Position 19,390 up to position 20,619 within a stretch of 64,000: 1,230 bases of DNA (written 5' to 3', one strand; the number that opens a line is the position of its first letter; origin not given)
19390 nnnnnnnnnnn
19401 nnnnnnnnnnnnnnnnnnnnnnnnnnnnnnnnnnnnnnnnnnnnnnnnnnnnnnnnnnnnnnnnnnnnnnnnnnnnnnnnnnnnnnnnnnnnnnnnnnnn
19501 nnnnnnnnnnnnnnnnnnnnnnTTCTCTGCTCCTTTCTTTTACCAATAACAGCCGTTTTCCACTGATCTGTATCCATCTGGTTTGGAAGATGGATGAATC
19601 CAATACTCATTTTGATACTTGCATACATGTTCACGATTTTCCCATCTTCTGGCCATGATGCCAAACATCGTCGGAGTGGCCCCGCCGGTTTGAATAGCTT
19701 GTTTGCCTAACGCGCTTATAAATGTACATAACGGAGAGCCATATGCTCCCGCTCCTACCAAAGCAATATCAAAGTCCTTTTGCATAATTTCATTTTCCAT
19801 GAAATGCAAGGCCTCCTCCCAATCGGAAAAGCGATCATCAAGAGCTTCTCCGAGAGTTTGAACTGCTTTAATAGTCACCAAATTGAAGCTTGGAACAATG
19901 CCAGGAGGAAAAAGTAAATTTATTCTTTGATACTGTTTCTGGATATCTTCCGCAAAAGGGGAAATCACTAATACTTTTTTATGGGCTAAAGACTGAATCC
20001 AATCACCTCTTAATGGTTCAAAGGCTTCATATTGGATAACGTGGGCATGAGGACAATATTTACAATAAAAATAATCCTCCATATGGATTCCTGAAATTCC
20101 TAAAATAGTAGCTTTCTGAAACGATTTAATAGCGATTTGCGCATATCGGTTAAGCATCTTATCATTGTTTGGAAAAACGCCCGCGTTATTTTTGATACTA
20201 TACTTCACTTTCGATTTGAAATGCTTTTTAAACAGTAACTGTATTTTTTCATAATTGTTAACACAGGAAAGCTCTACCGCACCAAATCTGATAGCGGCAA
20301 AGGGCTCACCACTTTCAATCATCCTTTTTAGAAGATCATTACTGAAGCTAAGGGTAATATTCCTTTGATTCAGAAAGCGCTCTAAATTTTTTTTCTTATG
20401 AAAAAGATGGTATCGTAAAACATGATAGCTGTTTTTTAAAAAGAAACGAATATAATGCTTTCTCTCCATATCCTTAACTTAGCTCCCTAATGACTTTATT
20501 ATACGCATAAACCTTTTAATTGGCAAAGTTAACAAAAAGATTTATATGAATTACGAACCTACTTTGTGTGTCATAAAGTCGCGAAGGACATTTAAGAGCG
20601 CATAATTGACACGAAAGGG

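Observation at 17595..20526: GT-D glycosyltransferase + Wzy_C/O-antigen-ligase-like polytopic protein + DUF1836: a small putative glycosylation module with its own consensus promoter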

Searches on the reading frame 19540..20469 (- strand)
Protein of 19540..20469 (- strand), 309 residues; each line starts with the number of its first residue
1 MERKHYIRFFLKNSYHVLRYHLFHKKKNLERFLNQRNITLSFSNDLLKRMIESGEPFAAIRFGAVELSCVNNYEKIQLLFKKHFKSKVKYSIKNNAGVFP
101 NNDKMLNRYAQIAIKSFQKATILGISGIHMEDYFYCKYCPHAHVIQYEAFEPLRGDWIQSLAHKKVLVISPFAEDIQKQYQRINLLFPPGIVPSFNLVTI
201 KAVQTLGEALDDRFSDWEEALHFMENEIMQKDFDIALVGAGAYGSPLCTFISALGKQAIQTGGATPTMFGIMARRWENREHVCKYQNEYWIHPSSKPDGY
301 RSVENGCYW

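Call 3: search_protein_families(library=pfam, proteins=[window:19540-20469:-], max_evalue=0.1)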
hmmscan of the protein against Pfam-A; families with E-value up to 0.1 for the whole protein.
window:19540-20469:- (309 aa): 1 family
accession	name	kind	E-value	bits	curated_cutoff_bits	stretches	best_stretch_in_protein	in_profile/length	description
PF22882.2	GT-D-like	-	3.4e-10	40.1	27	1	47-264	10-206/210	GT-D fold-like domain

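Call 4: search_protein_families(library=ncbifam, proteins=[window:19540-20469:-], max_evalue=0.1)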
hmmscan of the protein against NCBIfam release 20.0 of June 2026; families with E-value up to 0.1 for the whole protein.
window:19540-20469:- (309 aa): 2 families
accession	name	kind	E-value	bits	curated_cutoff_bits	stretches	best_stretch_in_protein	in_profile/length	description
NF040628.1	GT-D_rel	domain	3.8e-07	29.9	75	1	47-266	11-215/223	GT-D fold domain-containing glycosyltransferase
TIGR03736.1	PRTRC_ThiF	hypoth_equivalog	0.089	12.1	144.75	0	222-263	1-41/245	PRTRC system ThiF family protein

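Call 9: find_homologous_proteins(query=window:19540-20469:-, max_evalue=0.001)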
Query window:19540-20469:- (309 aa): 323 proteins with E <= 0.001 among 1349 candidates; the best 120 are listed.
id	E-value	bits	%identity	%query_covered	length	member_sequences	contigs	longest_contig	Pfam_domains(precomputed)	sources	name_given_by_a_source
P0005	1.4e-212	723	100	100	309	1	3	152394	PF22882.3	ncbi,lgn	-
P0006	1.3e-134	467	65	100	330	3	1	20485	PF22882.3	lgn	-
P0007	3.5e-134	465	65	100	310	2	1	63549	PF22882.3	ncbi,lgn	-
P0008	1.3e-133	463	66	100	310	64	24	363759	PF22882.3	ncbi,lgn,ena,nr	ncbi:uncharacterized protein BN794_00959 [Coprobacillus sp. CAG:826]|nr:uncharacterized protein BN79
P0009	1.7e-133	463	64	100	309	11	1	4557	PF22882.3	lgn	-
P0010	2.8e-133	462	65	100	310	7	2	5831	PF22882.3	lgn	-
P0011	7.1e-132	458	65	100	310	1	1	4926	PF22882.3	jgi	-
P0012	1.7e-130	453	65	100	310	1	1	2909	PF22882.3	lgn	-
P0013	2.0e-130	453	64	100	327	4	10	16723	PF22882.3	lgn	-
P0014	2.6e-130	452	65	98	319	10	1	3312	PF22882.3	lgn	-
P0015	1.6e-129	450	65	100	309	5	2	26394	PF22882.3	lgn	-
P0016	2.2e-125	436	62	100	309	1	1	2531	PF22882.3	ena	-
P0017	2.2e-120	420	58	100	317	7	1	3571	PF22882.3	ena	-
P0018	1.3e-119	417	60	100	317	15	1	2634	PF22882.3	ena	-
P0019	8.5e-118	411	61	98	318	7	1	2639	PF22882.3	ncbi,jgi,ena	-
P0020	9.2e-118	411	58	99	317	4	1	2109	PF22882.3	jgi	jgi:hypothetical protein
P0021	2.2e-117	410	60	99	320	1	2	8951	PF22882.3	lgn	-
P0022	3.8e-117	409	58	100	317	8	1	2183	PF22882.3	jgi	-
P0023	4.1e-115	403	59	100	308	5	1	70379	PF22882.3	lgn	-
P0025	1.1e-114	401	57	100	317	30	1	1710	PF22882.3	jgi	jgi:hypothetical protein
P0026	2.6e-114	400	58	99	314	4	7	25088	PF22882.3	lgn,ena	-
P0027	4.4e-114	399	57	100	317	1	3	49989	PF22882.3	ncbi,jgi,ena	jgi:hypothetical protein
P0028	5.5e-114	399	58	100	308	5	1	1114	PF22882.3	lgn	-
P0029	5.6e-114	399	57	100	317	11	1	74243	PF22882.3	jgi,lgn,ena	jgi:hypothetical protein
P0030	6.8e-114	399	59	100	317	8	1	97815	PF22882.3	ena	-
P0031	7.6e-114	398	57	100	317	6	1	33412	PF22882.3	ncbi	-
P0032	2.3e-113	397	57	98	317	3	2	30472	PF22882.3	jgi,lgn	-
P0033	3.0e-113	396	57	98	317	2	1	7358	PF22882.3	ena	-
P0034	1.1e-112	395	58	99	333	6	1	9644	PF22882.3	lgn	-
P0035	1.3e-112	394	58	99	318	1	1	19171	PF22882.3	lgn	-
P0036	1.4e-112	394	56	99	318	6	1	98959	PF22882.3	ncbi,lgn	-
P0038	2.3e-112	394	58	99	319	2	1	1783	PF22882.3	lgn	-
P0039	5.5e-112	392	56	100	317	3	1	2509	PF22882.3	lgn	-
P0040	7.9e-112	392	56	100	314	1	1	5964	PF22882.3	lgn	-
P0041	8.2e-112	392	56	100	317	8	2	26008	PF22882.3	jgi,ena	-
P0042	2.4e-111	390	56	100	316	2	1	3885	PF22882.3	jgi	jgi:hypothetical protein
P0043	3.1e-111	390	58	100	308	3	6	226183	PF22882.3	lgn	-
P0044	5.0e-111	389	56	99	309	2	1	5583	PF22882.3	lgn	-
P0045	8.2e-111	388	57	100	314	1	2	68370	PF22882.3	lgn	-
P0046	8.8e-111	388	57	100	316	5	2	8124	PF22882.3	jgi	jgi:hypothetical protein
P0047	2.2e-110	387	56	100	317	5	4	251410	PF22882.3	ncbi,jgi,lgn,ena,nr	ncbi:MAG TPA: hypothetical protein DCX17_01205 [Firmicutes bacterium]|jgi:hypothetical protein|nr:hy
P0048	2.6e-110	387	56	98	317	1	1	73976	PF22882.3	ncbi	-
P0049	6.8e-110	385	56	99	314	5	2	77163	PF22882.3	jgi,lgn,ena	-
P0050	1.4e-109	384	56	100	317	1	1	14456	PF22882.3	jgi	jgi:hypothetical protein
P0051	3.0e-109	383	55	100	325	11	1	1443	PF22882.3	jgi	jgi:hypothetical protein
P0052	5.8e-109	382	55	98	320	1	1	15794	PF22882.3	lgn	-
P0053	7.3e-109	382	56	100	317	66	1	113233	PF22882.3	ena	-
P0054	7.7e-109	382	56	100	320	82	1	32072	PF22882.3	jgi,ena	jgi:hypothetical protein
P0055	1.1e-108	381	53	100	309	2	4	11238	PF22882.3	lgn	-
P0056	2.1e-108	381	55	100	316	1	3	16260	PF22882.3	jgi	jgi:hypothetical protein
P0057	2.8e-108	380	57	99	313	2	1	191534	PF22882.3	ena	-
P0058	4.6e-108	379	56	100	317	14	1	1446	PF22882.3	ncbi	-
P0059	4.9e-108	379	56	98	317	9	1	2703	PF22882.3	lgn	-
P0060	5.3e-108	379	55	99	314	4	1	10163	PF22882.3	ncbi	-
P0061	5.5e-108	379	55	100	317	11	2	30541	PF22882.3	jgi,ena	jgi:hypothetical protein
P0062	2.1e-107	377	54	100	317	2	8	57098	PF22882.3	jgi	jgi:hypothetical protein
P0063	2.8e-107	377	54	98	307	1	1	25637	PF22882.3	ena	-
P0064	8.7e-107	375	54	100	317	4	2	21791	PF22882.3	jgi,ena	-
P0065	4.0e-106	373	54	99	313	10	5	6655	PF22882.3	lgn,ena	-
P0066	2.5e-105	370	53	99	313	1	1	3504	PF22882.3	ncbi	-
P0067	5.6e-105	369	54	99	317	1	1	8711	PF22882.3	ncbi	-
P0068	8.5e-105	369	54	100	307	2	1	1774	PF22882.3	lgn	-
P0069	1.0e-104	368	54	100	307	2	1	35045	PF22882.3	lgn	-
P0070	3.0e-104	367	54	100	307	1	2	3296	PF22882.3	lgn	-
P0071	1.7e-103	364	52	100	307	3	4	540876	PF22882.3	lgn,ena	-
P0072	1.9e-103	364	52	100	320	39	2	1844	PF22882.3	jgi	jgi:hypothetical protein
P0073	2.7e-103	364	52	99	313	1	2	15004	PF22882.3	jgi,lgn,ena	-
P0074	7.9e-103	362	55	98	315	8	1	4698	PF22882.3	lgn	-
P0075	1.2e-102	362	55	100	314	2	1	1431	PF22882.3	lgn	-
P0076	4.9e-102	360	51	99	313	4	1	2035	PF22882.3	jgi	-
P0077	9.0e-102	359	53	100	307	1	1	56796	PF22882.3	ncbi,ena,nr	ncbi:MAG: hypothetical protein J1F31_04680 [Erysipelotrichales bacterium]|nr:hypothetical protein [E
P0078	4.2e-101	357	52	98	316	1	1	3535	PF22882.3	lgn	-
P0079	1.4e-100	355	52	100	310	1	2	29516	PF22882.3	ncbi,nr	ncbi:MAG: hypothetical protein MJ239_03725 [Bacilli bacterium]|nr:hypothetical protein [Bacilli bact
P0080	2.1e-100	354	51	99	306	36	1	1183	PF22882.3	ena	-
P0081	2.2e-100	354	53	99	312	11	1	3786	PF22882.3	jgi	jgi:hypothetical protein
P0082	3.4e-100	354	54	100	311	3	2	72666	PF22882.3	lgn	-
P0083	3.5e-100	354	52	100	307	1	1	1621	PF22882.3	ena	-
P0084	6.4e-100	353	53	99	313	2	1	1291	PF22882.3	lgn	-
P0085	7.1e-100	353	52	100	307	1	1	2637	PF22882.3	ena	-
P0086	8.0e-100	352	52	98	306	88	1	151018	PF22882.3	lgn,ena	-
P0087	1.3e-99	352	53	100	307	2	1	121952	PF22882.3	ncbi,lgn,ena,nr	ncbi:MAG: hypothetical protein J1F32_02730 [Erysipelotrichales bacterium]|nr:hypothetical protein [E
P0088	2.3e-99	351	53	98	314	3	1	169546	PF22882.3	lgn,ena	-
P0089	2.8e-99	351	54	98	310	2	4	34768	PF22882.3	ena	-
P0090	5.0e-99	350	53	100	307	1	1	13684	PF22882.3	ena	-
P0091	7.4e-99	349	56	97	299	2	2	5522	PF22882.3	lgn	-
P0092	1.4e-98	348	48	98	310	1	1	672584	PF22882.3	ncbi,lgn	-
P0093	1.7e-98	348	53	100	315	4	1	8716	PF22882.3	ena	-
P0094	1.8e-98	348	55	100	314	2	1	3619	PF22882.3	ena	-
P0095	2.0e-98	348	52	99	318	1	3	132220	PF22882.3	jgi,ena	jgi:hypothetical protein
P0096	3.5e-98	347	53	100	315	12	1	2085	PF22882.3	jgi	jgi:hypothetical protein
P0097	4.4e-98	347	52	99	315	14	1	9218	PF22882.3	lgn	-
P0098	5.1e-98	346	53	98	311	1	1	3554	PF22882.3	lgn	-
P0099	6.7e-98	346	52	97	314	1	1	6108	PF22882.3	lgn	-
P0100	6.9e-98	346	54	100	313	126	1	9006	PF22882.3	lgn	-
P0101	9.0e-98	346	54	100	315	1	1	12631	PF22882.3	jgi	jgi:hypothetical protein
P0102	9.2e-98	346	51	100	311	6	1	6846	PF22882.3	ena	-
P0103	1.2e-97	345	51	99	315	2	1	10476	PF22882.3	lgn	-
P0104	1.4e-97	345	54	96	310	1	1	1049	PF22882.3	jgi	jgi:hypothetical protein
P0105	1.4e-97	345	52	100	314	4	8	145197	PF22882.3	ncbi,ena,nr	ncbi:MAG TPA: hypothetical protein DEF61_05235 [Firmicutes bacterium]|nr:hypothetical protein [Bacil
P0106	1.8e-97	345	52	100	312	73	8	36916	PF22882.3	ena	-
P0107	1.8e-97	345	51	99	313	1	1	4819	PF22882.3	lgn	-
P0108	1.8e-97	345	54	98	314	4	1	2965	PF22882.3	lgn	-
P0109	1.9e-97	345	53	99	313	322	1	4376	PF22882.3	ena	-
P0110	2.0e-97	344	52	99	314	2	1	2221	PF22882.3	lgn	-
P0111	2.1e-97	344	52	99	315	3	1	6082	PF22882.3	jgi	-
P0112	2.3e-97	344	51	99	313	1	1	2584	PF22882.3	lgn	-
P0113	2.8e-97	344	51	98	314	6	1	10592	PF22882.3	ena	-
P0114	8.2e-97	342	51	99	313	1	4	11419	PF22882.3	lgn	-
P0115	8.6e-97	342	52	99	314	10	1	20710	PF22882.3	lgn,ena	-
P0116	1.1e-96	342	52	99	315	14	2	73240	PF22882.3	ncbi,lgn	-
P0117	1.2e-96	342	50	99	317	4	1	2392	PF22882.3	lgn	-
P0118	1.4e-96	342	50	100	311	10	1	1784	PF22882.3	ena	-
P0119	1.6e-96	341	51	100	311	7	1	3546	PF22882.3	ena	-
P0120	1.9e-96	341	52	99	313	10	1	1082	PF22882.3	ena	-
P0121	2.5e-96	341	53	98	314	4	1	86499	PF22882.3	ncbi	-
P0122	2.6e-96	341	51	100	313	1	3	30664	PF22882.3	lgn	-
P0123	3.2e-96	341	50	99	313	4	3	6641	PF22882.3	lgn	-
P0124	3.9e-96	340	50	99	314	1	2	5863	PF22882.3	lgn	-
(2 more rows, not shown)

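Call 13: find_encoding_contigs(protein=P0008, flank=6000, max_places=3)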
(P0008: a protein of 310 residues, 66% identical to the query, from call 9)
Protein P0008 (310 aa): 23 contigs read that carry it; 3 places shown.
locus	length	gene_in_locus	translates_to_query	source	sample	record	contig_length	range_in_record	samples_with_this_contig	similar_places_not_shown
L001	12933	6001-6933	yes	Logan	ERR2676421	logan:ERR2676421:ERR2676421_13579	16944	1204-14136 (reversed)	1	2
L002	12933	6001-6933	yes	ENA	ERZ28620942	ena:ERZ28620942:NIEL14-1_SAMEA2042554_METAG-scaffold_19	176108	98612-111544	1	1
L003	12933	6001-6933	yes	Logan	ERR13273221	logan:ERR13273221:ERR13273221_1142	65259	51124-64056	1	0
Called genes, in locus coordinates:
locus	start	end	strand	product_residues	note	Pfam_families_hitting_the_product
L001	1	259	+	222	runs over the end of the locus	-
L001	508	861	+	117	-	-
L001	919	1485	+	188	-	PF00293:NUDIX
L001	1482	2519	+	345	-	PF00730:HhH-GPD, PF00633:HHH (weak), PF14815:NUDIX_4 (weak)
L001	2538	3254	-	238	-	PF20772:TACO1_YebC_N, PF01709:Transcrip_reg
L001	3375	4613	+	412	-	PF05343:Peptidase_M42 (faint), PF01546:Peptidase_M20, PF07687:M20_dimer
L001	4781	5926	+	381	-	PF13304:AAA_21 (weak)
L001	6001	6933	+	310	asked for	PF22882:GT-D-like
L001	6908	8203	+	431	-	-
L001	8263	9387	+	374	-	PF01702:TGT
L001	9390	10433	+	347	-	PF02547:Queuosine_synth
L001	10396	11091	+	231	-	PF02677:QueH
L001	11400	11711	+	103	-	PF00338:Ribosomal_S10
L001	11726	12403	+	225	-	PF00297:Ribosomal_L3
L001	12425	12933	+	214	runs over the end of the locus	PF00573:Ribosomal_L4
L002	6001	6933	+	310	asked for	PF22882:GT-D-like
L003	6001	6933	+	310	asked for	PF22882:GT-D-like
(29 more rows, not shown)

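Call 14: find_encoding_contigs(protein=P0007, flank=6000, max_places=2)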
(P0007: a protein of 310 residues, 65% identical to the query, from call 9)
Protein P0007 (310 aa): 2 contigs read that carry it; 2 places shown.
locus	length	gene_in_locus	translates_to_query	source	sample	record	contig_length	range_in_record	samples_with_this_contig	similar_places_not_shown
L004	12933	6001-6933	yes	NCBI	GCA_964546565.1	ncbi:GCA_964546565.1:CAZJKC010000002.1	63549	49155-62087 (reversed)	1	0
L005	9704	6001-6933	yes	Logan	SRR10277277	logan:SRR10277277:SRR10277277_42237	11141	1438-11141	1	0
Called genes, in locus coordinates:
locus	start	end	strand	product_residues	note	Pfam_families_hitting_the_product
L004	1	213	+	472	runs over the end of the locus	PF02463:SMC_N, PF13175:AAA_15, PF13476:AAA_23 (weak), PF20469:OLD-like_TOPRIM (faint), PF13175:AAA_15, PF13304:AAA_21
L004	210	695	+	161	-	PF03167:UDG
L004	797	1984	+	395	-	PF03486:HI0933_like, PF22780:HI0933_like_1st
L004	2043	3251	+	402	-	PF05343:Peptidase_M42 (faint), PF01546:Peptidase_M20, PF07687:M20_dimer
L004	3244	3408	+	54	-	-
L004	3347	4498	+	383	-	-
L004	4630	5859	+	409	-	PF13173:AAA_14, PF13635:DUF4143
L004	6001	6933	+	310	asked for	PF22882:GT-D-like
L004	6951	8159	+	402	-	-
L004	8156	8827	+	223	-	PF08876:DUF1836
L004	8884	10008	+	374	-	PF01702:TGT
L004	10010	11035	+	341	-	PF02547:Queuosine_synth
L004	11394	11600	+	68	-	PF13711:DUF4160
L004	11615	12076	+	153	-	PF10387:DUF2442, PF20038:HTH_59 (weak)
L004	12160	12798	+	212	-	PF02677:QueH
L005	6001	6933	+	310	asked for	PF22882:GT-D-like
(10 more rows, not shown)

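Call 15: find_encoding_contigs(protein=P0047, flank=6000, max_places=2)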
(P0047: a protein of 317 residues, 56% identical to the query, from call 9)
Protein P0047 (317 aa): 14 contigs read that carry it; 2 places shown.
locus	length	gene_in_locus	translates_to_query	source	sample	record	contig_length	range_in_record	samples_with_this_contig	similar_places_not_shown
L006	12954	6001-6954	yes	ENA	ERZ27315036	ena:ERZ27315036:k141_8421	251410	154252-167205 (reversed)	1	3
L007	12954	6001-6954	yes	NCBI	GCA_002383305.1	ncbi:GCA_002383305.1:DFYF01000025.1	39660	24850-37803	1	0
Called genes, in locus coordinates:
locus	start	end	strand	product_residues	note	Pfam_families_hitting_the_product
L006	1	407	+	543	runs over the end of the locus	PF00128:Alpha-amylase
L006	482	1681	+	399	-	PF00365:PFK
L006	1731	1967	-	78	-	-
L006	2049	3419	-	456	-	PF00171:Aldedh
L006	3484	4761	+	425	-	PF01734:Patatin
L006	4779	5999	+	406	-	PF01734:Patatin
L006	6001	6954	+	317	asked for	PF22882:GT-D-like (faint)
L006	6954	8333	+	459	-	-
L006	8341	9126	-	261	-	-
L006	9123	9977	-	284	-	PF14305:ATPgrasp_TupA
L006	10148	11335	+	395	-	PF13439:Glyco_transf_4, PF13579:Glyco_trans_4_4, PF00534:Glycos_transf_1, PF13692:Glyco_trans_1_4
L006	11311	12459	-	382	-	PF00534:Glycos_transf_1 (weak), PF13524:Glyco_trans_1_2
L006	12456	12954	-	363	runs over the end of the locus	PF00534:Glycos_transf_1, PF13692:Glyco_trans_1_4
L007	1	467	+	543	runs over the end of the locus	PF00128:Alpha-amylase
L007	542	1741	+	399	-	PF00365:PFK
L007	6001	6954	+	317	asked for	PF22882:GT-D-like (faint)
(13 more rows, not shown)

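Call 28: find_related_loci(query=A3, collection=genome_contigs, flank=6000)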
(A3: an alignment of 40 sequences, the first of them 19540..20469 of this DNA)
Query A3 (309 aa) in genome_contigs; peptide patterns used: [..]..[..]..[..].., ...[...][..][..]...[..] (x = any residue, [..] = any of these).
355 stretches matched a pattern; 258 encode a relative of the query (tblastn E <= 1e-3); the best 80 are kept; 80 distinct loci.
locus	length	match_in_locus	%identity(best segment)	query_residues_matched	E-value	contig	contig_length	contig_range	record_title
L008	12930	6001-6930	66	1-309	8e-140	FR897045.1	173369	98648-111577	Coprobacillus sp. CAG:826 genomic scaffold, scf32, whole genome shotgun sequence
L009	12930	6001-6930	65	1-309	6e-139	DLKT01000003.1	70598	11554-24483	MAG TPA_asm: Bacillales bacterium UBA7581 UBA7581_contig_869, whole genome shotgun sequence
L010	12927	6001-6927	65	1-309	1e-137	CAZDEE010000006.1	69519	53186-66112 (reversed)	MAG TPA_asm: uncultured Staphylococcaceae bacterium isolate SRP313737_co1_32 genome assembly, contig: NODE_658_length_69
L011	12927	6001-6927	64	1-309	4e-136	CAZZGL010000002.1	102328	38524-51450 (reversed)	MAG TPA_asm: uncultured Staphylococcaceae bacterium isolate SRP225648_co1_104 genome assembly, contig: NODE_237_length_1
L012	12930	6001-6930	65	1-309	7e-140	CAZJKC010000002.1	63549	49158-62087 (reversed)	MAG TPA_asm: uncultured Staphylococcaceae bacterium isolate SRP225648_co1_349 genome assembly, contig: NODE_710_length_6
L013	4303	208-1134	59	1-309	4e-126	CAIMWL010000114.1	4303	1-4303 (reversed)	MAG: uncultured Bacillales bacterium isolate LaPlata-a_bin-2501 genome assembly, contig: bin-2501:114/126, whole genome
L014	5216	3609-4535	58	1-309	2e-123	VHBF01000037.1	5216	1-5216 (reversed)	MAG: Bacillota bacterium isolate M_surface_6_m1_040 M_surface_6_m1_040_Ga0194115_10020230, whole genome shotgun sequence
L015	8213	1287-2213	57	1-309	1e-120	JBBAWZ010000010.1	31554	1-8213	MAG: Bacilli bacterium isolate EUL_362 ctg10-EUL_362, whole genome shotgun sequence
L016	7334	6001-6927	57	1-309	9e-120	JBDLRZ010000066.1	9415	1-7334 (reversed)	MAG: Bacillota bacterium isolate icacos_2019_sw_WHONDRS-S19S_0094_B_bin.72 scaffold_2075549, whole genome shotgun sequen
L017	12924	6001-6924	58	3-309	3e-119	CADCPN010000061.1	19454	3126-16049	MAG: uncultured Erysipelotrichaceae bacterium isolate RUG14861 genome assembly, contig: RUG14861_asm_61, whole genome sh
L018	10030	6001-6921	58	3-309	7e-119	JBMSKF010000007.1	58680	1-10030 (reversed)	MAG: Bacilli bacterium isolate ARD_V9_S7_100percent_par_metabat.68 NODE_132_length_58680_cov_9.224154, whole genome shot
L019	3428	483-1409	57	1-309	1e-121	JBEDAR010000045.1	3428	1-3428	MAG: Bacillota bacterium isolate NASQAN2014_035_B_bin.38 scaffold_535669, whole genome shotgun sequence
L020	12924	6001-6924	56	3-309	1e-117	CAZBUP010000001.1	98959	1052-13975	MAG TPA_asm: uncultured Staphylococcaceae bacterium isolate binchicken_co269_220 genome assembly, contig: NODE_213_lengt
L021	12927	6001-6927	55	2-309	2e-116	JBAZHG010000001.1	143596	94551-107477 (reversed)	MAG: Bacilli bacterium isolate SO_2017_LW3_65 NODE_170_length_143596_cov_1.736368_LW162_2017, whole genome shotgun seque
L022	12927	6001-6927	56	2-309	5e-116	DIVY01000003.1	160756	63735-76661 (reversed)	MAG TPA_asm: Bacillales bacterium UBA6120 UBA6120_contig_5730, whole genome shotgun sequence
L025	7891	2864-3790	56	2-309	6e-115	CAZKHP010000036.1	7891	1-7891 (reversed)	MAG TPA_asm: uncultured Staphylococcaceae bacterium isolate SRP089250_co1_178 genome assembly, contig: NODE_17081_length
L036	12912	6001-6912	53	6-309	6e-104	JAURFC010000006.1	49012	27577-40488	MAG: Bacillota bacterium isolate SFB_3D_100_73 k141_764544_length_49012_cov_16.7676, whole genome shotgun sequence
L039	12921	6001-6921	54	2-309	6e-104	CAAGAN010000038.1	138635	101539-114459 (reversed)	MAG TPA_asm: Bacilli bacterium, isolate HGM10937, WGS project CAAGAN010000000 data, contig: SRS476019_56_k119_186737, wh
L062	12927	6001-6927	52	3-309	4e-100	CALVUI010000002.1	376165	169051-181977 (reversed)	MAG: uncultured Bacilli bacterium isolate BRZ_RV__bin55 genome assembly, contig: BRZ_RV__NODE_2_length_376165_cov_17.596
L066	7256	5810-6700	51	1-297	2e-98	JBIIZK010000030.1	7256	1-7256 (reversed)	MAG: Bacilli bacterium isolate ME2006-05-15D7_3300044846_group2_bin41 Rohwer_bin1437_scaffold_8716_c2, whole genome shot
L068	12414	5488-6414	50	3-309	6e-98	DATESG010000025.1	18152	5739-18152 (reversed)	MAG TPA_asm: Bacilli bacterium isolate SMAG_U9095 k141_20576, whole genome shotgun sequence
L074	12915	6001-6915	54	6-309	1e-96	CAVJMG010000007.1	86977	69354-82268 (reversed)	uncultured Bacteroidales bacterium isolate H07654-L1_cleanbin_000028 genome assembly, contig: Spades_H07654-L1_contig_10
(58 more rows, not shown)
